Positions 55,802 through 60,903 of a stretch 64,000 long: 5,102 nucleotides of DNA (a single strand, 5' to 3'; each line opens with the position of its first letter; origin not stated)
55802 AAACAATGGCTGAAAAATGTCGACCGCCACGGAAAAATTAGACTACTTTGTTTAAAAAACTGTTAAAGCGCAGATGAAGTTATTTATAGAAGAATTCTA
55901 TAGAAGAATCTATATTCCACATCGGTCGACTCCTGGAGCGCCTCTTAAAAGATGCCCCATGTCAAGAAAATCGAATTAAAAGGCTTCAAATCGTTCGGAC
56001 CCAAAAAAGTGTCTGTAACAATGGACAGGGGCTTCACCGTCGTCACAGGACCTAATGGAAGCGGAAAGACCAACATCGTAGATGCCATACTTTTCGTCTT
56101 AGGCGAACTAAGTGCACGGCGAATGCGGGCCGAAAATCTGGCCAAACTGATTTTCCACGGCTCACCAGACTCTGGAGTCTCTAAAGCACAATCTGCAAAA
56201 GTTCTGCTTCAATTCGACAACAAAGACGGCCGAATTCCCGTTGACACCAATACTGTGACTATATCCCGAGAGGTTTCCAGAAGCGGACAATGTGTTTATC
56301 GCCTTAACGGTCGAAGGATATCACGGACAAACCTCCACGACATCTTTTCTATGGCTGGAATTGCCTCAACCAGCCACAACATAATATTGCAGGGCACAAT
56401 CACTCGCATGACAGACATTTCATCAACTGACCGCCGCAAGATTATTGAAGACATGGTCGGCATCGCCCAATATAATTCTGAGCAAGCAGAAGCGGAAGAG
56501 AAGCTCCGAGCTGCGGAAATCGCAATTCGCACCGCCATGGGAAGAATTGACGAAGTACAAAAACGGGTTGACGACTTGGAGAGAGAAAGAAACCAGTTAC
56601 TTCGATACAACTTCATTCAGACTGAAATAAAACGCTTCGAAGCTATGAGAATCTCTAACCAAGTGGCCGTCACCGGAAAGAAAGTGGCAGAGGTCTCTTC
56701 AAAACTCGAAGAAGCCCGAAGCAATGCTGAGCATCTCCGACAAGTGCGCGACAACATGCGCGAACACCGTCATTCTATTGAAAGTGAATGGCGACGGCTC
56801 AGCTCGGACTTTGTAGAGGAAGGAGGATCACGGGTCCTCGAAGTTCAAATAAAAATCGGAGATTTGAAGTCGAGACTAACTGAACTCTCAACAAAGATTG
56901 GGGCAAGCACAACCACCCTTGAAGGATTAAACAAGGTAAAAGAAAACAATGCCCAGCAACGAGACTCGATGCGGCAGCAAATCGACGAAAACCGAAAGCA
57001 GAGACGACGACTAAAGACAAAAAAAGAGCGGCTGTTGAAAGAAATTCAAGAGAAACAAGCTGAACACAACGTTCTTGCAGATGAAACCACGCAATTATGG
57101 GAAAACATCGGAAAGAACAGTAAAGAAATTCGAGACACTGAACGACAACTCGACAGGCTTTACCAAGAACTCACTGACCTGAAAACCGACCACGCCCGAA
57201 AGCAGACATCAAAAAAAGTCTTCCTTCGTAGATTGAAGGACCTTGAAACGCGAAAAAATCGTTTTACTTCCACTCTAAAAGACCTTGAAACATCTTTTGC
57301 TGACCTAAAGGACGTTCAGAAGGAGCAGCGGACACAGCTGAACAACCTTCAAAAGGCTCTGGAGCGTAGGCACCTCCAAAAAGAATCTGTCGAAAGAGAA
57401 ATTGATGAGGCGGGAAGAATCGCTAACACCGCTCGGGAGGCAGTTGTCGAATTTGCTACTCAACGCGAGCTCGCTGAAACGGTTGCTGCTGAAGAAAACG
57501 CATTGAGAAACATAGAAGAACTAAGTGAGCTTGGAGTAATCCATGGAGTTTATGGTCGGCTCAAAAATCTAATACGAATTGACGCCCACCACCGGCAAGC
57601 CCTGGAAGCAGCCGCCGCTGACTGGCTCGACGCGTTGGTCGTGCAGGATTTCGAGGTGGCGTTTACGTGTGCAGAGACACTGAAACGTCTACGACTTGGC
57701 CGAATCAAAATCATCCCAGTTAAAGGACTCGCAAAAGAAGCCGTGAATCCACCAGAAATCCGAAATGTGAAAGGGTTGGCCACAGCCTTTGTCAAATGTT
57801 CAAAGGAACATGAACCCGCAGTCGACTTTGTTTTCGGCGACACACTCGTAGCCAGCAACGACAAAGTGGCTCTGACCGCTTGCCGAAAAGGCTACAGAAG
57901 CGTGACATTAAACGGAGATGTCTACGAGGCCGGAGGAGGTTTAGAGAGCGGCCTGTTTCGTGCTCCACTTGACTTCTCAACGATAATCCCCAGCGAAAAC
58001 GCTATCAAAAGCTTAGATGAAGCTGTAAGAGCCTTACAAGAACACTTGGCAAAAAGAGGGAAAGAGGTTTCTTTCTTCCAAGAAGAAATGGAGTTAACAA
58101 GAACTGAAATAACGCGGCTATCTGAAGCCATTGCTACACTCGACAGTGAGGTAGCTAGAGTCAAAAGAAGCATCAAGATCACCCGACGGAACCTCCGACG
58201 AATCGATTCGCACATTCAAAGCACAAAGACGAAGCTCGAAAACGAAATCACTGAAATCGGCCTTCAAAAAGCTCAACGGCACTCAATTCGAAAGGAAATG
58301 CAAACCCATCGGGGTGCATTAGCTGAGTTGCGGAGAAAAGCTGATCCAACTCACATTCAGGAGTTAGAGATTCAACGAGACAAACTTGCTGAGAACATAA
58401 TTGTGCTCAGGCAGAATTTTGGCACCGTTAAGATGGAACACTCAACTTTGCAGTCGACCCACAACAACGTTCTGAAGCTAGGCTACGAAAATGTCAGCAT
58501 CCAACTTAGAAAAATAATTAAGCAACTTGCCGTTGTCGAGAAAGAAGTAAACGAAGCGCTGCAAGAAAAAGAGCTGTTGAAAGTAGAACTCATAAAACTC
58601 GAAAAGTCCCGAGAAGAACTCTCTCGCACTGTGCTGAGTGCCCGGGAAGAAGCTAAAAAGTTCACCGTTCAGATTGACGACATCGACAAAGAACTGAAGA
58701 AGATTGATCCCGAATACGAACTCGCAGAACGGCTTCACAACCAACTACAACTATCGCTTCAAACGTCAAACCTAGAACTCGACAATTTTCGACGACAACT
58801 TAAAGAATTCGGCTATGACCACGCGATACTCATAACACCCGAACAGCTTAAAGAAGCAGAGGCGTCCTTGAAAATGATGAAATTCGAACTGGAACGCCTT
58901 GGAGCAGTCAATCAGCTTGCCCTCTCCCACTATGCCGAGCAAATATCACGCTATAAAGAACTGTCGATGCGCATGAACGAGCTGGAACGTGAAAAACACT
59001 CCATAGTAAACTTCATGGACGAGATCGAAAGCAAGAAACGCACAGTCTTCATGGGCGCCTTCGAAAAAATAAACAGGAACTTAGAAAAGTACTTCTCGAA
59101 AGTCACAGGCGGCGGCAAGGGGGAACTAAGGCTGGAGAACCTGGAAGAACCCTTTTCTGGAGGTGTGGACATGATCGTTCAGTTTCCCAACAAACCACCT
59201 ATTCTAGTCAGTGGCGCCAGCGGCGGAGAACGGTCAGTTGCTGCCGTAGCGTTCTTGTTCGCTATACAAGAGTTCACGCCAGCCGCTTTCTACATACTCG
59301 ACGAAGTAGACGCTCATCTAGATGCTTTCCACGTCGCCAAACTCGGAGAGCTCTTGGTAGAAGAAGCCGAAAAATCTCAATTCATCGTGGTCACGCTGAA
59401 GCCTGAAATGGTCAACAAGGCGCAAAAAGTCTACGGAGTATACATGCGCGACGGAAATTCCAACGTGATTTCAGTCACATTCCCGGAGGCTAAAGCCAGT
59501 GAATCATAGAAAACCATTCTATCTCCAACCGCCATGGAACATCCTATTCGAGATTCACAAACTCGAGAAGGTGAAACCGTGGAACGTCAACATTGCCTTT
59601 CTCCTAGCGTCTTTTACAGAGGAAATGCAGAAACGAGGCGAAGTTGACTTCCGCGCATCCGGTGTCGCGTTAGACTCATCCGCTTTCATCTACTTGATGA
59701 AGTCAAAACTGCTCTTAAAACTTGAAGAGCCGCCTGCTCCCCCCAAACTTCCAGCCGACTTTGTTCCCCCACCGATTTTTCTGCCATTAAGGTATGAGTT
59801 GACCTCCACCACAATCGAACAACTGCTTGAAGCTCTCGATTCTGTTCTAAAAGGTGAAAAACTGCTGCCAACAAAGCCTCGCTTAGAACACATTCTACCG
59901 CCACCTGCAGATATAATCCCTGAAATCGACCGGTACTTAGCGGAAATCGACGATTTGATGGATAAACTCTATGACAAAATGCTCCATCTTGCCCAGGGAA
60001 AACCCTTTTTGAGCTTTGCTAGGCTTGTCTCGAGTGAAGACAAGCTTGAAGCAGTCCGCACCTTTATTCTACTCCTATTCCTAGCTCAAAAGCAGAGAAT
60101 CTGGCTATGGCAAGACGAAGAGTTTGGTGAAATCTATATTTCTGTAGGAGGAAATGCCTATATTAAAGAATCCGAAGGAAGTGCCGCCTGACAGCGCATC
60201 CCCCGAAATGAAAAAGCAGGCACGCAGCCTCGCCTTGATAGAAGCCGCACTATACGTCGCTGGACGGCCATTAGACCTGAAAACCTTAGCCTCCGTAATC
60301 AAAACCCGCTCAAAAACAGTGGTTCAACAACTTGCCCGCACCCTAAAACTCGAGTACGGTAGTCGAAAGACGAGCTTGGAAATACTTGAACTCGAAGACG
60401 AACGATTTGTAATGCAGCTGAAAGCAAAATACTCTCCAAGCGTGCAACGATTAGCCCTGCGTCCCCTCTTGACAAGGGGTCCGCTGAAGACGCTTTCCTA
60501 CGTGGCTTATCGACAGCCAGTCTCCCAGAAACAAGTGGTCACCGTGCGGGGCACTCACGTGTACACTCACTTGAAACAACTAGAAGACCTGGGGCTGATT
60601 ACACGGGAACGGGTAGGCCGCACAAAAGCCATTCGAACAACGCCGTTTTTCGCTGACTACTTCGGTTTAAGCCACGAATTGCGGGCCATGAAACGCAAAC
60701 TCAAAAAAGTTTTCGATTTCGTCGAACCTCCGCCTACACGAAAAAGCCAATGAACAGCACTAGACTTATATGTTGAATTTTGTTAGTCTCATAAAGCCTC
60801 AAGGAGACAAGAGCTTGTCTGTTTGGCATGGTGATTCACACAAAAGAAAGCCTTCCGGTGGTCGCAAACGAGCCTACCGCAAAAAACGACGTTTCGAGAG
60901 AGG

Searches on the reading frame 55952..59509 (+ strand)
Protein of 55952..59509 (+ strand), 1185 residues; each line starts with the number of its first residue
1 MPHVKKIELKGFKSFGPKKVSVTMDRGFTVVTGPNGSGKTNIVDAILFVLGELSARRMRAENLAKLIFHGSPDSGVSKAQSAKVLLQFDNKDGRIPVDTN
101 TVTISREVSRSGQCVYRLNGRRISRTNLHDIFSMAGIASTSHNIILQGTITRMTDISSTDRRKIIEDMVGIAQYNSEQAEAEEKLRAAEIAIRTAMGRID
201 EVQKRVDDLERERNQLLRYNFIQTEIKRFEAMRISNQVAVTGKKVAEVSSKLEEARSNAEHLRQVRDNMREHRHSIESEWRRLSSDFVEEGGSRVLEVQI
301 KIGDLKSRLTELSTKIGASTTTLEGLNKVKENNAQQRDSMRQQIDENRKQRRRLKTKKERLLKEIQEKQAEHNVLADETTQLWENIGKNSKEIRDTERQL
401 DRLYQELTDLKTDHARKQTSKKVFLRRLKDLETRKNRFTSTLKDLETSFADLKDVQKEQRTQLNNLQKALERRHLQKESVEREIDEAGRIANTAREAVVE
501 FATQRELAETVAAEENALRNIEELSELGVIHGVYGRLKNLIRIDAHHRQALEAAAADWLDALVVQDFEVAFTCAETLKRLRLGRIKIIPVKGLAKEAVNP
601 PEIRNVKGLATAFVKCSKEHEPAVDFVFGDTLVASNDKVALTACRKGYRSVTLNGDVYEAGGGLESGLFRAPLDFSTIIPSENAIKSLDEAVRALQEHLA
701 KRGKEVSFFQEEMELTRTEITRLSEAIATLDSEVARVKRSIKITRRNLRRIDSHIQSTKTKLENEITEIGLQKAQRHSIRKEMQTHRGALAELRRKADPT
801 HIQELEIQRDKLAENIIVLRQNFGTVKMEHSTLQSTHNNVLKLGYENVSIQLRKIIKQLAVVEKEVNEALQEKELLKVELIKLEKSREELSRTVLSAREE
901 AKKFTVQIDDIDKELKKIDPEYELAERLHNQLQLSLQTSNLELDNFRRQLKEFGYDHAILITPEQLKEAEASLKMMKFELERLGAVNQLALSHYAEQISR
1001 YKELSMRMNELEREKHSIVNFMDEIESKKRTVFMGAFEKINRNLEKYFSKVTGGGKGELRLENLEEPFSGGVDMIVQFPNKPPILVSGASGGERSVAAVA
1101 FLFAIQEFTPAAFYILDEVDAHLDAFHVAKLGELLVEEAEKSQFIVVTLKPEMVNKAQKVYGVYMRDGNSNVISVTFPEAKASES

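Call 8: search_protein_families(library=pfam, proteins=[window:55952-59509:+])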
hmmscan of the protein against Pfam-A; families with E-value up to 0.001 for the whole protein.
window:55952-59509:+ (1185 aa): 6 families
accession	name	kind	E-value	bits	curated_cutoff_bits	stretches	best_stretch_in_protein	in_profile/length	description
PF02463.25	SMC_N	-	2.7e-67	226.9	40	1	4-1168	2-217/220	RecF/RecN/SMC N terminal domain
PF06470.18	SMC_hinge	-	8.6e-21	74.9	22.5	1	531-641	2-113/116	SMC proteins Flexible Hinge Domain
PF13476.12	AAA_23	-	2.4e-18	67.9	27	1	6-250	1-177/201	AAA domain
PF13304.12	AAA_21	-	8.4e-12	46.2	27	1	28-56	1-26/304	AAA domain, putative AbiEii toxin, Type IV TA system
PF13555.12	AAA_29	-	2.6e-06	27.5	27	1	15-50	12-46/61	P-loop containing region of AAA domain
PF13175.12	AAA_15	-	2e-05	24.9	32.1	1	4-421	3-274/374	AAA ATPase domain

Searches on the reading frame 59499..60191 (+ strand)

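Call 42: search_protein_families(library=pfam, proteins=[window:59499-60191:+], max_evalue=0.0001)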
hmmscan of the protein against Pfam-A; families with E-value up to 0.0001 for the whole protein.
window:59499-60191:+ (230 aa): 2 families
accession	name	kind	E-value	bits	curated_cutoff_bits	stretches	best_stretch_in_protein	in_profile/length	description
PF02616.19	SMC_ScpA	-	3e-05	24.6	24.6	1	168-216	183-231/232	Segregation and condensation protein ScpA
PF04824.21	Rad21_Rec8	-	9.2e-05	22.1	22.7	0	172-217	7-52/55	Conserved region of Rad21 / Rec8 like protein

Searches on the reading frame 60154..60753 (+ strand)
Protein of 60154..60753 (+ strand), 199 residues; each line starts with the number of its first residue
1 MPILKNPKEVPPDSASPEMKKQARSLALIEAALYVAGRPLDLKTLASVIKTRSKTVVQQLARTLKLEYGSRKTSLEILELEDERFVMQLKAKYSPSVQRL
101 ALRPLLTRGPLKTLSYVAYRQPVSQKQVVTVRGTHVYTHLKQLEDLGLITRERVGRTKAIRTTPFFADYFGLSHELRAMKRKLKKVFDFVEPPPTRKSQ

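Call 42: search_protein_families(library=pfam, proteins=[window:60154-60753:+], max_evalue=0.0001)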
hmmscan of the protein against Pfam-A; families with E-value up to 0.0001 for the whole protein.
window:60154-60753:+ (199 aa): 1 family
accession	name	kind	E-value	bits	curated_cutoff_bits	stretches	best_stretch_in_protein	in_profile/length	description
PF04079.22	SMC_ScpB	-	1.1e-33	116.5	27.4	1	28-174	2-153/160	Segregation and condensation complex subunit ScpB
